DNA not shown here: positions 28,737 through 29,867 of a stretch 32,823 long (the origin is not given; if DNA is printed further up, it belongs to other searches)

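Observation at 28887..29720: Bcp peroxiredoxin carrying a histone-H1-like Lys/Ala-repeat N-terminal tail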

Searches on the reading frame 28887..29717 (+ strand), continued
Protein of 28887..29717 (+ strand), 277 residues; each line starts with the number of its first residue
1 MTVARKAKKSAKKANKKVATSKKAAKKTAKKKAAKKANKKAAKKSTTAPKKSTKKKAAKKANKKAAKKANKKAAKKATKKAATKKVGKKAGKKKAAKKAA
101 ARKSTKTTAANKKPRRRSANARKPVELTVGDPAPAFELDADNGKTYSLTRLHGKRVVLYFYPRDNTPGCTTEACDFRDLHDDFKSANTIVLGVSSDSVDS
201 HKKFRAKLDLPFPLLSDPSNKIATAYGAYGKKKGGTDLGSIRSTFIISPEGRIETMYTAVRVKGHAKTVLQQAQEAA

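Call 27: list_cluster_members(proteins=[P0003, P0004, P0025, P0032, P0047, P0111, P0030, P0054, P0097, P0120])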
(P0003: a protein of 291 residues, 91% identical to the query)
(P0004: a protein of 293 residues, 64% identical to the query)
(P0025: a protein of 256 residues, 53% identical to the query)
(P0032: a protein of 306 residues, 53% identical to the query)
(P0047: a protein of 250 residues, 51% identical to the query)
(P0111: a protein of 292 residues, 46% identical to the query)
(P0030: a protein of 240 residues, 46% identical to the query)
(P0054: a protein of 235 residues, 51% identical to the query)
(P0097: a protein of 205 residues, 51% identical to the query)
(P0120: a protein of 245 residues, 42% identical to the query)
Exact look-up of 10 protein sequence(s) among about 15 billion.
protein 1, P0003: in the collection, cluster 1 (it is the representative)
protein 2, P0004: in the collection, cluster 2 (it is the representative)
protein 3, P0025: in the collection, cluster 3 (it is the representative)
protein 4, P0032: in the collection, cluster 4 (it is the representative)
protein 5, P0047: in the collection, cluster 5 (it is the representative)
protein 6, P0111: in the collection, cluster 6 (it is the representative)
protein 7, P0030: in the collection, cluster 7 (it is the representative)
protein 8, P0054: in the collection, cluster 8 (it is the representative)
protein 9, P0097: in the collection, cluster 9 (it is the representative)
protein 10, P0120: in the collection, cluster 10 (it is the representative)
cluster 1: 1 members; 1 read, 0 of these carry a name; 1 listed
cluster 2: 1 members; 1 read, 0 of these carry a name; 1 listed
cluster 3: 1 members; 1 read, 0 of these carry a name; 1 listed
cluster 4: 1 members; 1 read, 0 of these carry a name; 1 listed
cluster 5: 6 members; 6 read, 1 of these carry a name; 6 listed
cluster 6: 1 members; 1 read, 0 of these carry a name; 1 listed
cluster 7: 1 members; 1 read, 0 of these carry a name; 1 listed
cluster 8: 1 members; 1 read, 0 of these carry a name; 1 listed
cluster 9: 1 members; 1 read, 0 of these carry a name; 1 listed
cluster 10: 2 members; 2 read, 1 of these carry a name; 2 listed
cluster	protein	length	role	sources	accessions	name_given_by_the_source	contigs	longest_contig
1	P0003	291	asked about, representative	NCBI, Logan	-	-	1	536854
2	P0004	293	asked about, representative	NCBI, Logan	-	-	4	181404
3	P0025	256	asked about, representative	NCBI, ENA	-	-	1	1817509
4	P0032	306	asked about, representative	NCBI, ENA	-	-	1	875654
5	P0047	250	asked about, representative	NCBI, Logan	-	-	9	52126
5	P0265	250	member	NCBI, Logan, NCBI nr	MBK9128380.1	MAG: thioredoxin-dependent thiol peroxidase [Phycisphaerales bacterium] | thioredoxin-dependent thiol peroxidase [Phycisphaerales bacterium]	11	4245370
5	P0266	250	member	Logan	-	-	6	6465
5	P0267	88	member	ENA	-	-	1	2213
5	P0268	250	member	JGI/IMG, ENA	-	-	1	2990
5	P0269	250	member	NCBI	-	-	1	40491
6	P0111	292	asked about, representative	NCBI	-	-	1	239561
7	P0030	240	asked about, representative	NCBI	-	-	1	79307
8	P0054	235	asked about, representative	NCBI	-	-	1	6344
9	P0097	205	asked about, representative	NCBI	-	-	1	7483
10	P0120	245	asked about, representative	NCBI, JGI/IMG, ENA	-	-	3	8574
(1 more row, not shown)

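Call 28: search_solved_structures(query=window:28887-29717:+, max_evalue=1e-10, show_alignments=2)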
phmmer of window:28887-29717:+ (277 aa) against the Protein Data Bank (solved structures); distinct sequences matched with E-value up to 1e-10: 61 (the best 60 are shown).
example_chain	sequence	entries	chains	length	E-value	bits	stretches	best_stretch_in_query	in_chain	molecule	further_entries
5enu_A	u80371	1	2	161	2.5e-33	119.1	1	130-274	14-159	Alkyl hydroperoxide reductase/ Thiol specific antioxidant/ Mal allergen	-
3drn_A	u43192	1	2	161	4.8e-30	108.3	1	128-267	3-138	Peroxiredoxin, bacterioferritin comigratory protein homolog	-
5iph_A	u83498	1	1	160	1.2e-29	107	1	132-272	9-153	Bacterioferritin comigratory protein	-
3gkk_A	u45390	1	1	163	2e-29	106.3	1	131-272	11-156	Bacterioferritin comigratory protein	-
5iiz_A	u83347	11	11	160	2.3e-29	106.1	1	132-272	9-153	Bacterioferritin comigratory protein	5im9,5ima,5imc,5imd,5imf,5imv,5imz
5iox_A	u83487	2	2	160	2.3e-29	106.1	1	132-272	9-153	Bacterioferritin comigratory protein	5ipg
3gkm_A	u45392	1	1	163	2.6e-28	102.6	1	131-272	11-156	Bacterioferritin comigratory protein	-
3gkn_A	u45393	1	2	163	3.6e-28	102.2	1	131-272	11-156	Bacterioferritin comigratory protein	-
5io2_A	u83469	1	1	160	5.8e-28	101.5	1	132-272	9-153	Bacterioferritin comigratory protein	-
3ixr_A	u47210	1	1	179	4.8e-24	88.7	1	149-273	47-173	Bacterioferritin comigratory protein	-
2a4v_A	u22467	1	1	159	7.9e-21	78.2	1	126-255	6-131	Peroxiredoxin DOT5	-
4eo3_A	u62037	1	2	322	1.3e-17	67.6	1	135-271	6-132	Bacterioferritin comigratory protein/NADH dehydrogenase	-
5epf_A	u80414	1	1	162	1.9e-17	67.1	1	128-267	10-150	Peroxiredoxin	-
2ywn_A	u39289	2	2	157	5.1e-17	65.7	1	128-255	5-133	Peroxiredoxin-like protein | Peroxiredoxin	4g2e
2cx3_A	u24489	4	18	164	1.9e-15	60.6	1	129-254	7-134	bacterioferritin comigratory protein | Thiol peroxidase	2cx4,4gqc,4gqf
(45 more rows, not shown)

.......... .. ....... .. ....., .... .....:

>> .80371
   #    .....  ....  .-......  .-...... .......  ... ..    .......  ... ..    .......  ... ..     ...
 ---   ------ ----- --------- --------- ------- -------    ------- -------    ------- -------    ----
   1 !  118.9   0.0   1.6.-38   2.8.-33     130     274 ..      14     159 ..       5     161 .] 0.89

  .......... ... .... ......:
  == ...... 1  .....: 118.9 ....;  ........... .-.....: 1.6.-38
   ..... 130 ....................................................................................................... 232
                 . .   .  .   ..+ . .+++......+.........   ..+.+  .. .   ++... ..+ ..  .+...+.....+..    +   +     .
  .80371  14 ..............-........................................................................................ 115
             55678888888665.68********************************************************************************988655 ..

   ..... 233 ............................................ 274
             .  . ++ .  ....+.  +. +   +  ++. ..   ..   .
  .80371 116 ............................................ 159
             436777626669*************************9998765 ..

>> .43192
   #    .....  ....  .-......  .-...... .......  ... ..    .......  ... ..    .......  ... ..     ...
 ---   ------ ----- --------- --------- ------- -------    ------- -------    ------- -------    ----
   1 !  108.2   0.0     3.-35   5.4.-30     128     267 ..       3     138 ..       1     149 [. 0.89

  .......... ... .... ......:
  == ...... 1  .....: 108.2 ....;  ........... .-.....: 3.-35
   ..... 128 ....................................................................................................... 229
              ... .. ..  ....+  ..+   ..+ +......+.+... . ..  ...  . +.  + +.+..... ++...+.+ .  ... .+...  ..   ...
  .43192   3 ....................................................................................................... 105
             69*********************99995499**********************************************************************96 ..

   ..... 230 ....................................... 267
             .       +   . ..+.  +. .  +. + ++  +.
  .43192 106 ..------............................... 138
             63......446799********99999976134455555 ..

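Call 40: find_encoding_contigs(protein=P0004, flank=6000, max_places=2)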
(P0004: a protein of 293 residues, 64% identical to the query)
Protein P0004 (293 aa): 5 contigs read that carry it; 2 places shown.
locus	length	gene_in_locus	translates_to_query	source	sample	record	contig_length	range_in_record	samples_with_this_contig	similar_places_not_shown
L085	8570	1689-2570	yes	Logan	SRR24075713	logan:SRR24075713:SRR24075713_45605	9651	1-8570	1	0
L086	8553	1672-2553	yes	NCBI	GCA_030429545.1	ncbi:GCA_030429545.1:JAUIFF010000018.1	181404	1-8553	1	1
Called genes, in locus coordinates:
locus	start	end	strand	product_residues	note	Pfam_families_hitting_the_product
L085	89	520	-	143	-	PF03918:CcmH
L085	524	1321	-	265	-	-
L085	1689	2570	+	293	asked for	PF00578:AhpC-TSA, PF08534:Redoxin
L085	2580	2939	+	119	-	PF04828:GFA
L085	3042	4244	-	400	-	PF13570:Beta-prop_ACSF4, PF13360:PQQ_2, PF01011:PQQ, PF13570:Beta-prop_ACSF4 (weak), PF13360:PQQ_2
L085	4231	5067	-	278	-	PF13174:TPR_6 (faint), PF13428:TPR_14 (faint), PF13424:TPR_12 (faint), PF13432:TPR_16 (weak)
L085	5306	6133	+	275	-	-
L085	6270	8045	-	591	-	-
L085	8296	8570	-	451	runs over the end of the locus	?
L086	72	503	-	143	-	PF03918:CcmH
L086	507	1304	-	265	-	-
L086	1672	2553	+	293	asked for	PF00578:AhpC-TSA, PF08534:Redoxin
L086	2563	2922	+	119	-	PF04828:GFA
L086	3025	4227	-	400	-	PF13570:Beta-prop_ACSF4, PF13360:PQQ_2, PF01011:PQQ, PF13570:Beta-prop_ACSF4 (weak), PF13360:PQQ_2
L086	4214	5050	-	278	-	PF13174:TPR_6 (faint), PF13428:TPR_14 (faint), PF13424:TPR_12 (faint), PF13432:TPR_16 (weak)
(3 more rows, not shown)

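Call 41: find_encoding_contigs(protein=P0001, flank=3000, max_places=2)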
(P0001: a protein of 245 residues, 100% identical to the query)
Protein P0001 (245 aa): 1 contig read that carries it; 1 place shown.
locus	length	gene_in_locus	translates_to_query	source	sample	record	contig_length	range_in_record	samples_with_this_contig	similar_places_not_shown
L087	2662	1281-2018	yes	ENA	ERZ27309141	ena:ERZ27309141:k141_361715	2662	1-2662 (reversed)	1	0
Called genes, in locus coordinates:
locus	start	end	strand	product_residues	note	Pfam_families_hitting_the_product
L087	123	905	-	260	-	-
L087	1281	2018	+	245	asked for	PF00578:AhpC-TSA, PF08534:Redoxin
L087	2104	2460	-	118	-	-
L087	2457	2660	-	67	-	?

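Call 44: predict_structure(alignment_id=A2)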
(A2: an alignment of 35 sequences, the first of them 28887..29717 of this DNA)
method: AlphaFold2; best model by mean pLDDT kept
length: 277 residues; sequences in the alignment: 35
mean_pLDDT: 72.5   pTM: 0.56
mean pLDDT of the five models: 72.5, 68.6, 67.4, 66.6, 64.6
residues with pLDDT >= 90: 114; 70-90: 33; 50-70: 58; < 50: 72
segments of 3 or more residues with pLDDT < 50: 1-3, 19-21, 33-35, 38-41, 64-88, 90-92, 103-111, 114-122
pLDDT, mean of each block of 10 residues (from residue 1): 54 50 51 50 53 51 49 47 48 50 47 46 72 96 96 95 75 88 96 95 93 95 93 81 94 91 89 90
secondary structure, 60 per line:
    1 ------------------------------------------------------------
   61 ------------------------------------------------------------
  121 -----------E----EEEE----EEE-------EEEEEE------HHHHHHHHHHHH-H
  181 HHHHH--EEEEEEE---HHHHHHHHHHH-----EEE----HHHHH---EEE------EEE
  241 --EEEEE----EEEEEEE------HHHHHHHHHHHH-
elements in order: E137-140 E145-147 E155-160 H167-178 H180-185 E188-194 H198-208 E214-216 H221-225 E229-231 E238-240 E243-247 E252-258 H265-276
